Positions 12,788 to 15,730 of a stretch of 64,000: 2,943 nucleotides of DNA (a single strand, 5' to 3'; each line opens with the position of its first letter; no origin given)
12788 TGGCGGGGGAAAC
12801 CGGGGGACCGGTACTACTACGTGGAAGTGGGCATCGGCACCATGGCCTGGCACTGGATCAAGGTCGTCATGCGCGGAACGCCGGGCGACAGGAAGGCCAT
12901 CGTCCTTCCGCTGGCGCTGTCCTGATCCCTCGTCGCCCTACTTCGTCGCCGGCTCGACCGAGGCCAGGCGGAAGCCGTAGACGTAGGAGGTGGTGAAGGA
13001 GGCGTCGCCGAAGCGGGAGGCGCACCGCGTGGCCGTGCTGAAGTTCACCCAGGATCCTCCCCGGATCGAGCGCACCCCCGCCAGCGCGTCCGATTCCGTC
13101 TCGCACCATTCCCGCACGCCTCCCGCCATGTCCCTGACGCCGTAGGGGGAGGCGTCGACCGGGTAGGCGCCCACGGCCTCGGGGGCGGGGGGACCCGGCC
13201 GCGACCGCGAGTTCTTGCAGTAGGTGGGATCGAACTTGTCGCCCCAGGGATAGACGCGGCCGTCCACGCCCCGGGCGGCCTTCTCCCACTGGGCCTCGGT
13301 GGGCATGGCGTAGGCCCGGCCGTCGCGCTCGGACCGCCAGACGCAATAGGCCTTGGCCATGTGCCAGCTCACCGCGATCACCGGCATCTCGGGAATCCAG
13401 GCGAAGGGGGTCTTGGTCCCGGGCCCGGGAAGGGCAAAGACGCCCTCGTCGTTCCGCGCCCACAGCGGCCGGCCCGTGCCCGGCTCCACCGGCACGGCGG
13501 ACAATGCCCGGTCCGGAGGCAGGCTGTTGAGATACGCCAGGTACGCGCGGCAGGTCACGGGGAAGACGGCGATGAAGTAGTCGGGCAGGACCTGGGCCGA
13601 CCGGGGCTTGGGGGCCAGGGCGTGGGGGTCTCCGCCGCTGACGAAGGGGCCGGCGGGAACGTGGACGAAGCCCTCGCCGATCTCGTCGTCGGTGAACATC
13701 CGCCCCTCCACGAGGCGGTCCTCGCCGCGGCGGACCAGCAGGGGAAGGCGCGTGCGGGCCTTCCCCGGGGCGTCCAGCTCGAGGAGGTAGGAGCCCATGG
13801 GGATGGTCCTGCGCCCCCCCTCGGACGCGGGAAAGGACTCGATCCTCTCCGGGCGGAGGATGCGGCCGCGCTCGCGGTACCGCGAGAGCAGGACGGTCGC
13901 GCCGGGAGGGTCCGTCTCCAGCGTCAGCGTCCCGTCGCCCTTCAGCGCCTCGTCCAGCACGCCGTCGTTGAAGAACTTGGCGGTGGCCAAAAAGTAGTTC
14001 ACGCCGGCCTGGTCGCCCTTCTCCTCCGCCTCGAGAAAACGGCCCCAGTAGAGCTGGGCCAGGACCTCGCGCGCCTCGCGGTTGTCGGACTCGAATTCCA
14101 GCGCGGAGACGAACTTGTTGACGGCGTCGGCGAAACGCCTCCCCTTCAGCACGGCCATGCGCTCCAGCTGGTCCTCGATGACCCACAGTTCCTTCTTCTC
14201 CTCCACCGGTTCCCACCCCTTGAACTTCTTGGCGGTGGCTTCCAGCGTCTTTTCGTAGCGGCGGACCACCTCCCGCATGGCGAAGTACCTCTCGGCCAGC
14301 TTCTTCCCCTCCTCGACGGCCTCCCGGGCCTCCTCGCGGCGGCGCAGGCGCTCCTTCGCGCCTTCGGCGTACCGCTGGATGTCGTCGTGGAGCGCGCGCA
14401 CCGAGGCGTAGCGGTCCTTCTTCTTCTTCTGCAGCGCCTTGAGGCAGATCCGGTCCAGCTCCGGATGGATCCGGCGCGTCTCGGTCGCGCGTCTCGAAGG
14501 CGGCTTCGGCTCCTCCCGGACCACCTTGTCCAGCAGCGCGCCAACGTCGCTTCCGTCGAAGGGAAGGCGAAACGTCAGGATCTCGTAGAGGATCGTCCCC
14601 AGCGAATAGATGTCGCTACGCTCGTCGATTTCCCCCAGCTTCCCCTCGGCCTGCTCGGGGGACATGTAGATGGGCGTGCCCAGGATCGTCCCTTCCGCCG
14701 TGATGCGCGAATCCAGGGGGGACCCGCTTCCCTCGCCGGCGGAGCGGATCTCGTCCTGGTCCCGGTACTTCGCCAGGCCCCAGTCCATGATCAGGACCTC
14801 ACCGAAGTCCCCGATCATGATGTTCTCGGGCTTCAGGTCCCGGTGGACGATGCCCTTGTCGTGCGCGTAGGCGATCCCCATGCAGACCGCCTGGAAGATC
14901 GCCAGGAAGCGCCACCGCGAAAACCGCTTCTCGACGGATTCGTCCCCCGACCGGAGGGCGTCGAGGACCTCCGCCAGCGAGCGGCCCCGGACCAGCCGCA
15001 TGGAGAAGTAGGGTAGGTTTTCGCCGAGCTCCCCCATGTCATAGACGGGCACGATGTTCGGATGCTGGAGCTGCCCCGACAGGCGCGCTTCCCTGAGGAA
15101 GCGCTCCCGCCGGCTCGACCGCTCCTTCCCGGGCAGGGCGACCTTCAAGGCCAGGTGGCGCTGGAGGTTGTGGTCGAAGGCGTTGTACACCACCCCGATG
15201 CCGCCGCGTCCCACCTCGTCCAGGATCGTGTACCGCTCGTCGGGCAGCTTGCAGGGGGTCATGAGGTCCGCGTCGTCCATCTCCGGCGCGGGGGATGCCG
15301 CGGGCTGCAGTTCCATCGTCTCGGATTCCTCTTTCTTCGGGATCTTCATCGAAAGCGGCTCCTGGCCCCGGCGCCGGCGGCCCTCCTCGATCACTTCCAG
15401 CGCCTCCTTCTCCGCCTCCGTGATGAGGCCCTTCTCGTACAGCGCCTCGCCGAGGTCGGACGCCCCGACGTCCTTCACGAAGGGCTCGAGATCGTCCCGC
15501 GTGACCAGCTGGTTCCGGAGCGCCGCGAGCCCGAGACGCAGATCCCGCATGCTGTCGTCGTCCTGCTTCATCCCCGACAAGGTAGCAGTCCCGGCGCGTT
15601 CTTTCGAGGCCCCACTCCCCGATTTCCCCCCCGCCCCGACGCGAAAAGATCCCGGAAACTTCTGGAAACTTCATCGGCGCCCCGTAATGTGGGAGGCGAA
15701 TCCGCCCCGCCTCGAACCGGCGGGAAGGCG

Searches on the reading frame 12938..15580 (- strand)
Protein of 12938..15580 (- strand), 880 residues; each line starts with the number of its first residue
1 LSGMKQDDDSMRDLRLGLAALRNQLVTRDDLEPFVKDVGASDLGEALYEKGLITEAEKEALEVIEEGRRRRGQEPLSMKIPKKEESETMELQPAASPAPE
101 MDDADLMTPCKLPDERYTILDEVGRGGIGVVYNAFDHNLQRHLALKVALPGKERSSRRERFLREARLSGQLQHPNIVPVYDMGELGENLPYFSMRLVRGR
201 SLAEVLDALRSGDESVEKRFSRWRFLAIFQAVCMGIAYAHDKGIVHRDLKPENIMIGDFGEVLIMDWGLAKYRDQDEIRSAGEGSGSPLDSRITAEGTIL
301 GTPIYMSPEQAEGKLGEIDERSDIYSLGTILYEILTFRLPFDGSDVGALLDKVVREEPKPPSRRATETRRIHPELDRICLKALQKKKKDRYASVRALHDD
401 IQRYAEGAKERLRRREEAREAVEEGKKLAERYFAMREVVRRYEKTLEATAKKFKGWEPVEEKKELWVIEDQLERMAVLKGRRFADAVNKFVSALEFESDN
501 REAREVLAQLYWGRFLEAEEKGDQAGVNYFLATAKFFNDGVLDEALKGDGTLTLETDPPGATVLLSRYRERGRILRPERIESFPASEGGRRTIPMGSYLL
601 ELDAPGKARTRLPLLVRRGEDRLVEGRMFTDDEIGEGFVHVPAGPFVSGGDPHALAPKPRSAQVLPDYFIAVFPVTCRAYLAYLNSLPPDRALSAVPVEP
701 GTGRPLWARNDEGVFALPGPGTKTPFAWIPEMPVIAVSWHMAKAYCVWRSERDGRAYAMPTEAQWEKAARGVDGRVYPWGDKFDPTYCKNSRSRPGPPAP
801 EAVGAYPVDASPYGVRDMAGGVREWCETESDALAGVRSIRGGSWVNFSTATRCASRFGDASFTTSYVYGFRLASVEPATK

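Call 6: search_protein_families(library=pfam, proteins=[window:12938-15580:-], max_evalue=0.01)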
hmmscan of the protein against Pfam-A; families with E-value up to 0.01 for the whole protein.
window:12938-15580:- (880 aa): 4 families
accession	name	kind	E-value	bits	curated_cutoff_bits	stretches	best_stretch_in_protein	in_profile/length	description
PF00069.31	Pkinase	-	6.8e-42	144.1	31.7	1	117-398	1-259/263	Protein kinase domain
PF03781.23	FGE-sulfatase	-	2.6e-33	116.2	23.3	1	637-873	4-254/255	Sulfatase-modifying factor enzyme 1-like domain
PF07714.23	PK_Tyr_Ser-Thr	-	8.1e-25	88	23.1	1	119-390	3-248/258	Protein tyrosine and serine/threonine kinase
PF01636.29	APH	-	0.0022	18.2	23.2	1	216-273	143-200/239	Phosphotransferase enzyme family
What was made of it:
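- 12938..15580 (-): G5: a convergent Ser/Thr kinase with an FGE-sulfatase domain. It bounds the block and is not shown to belong to the module. Pkinase 144 bits and FGE-sulfatase 116 bits (call 6).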
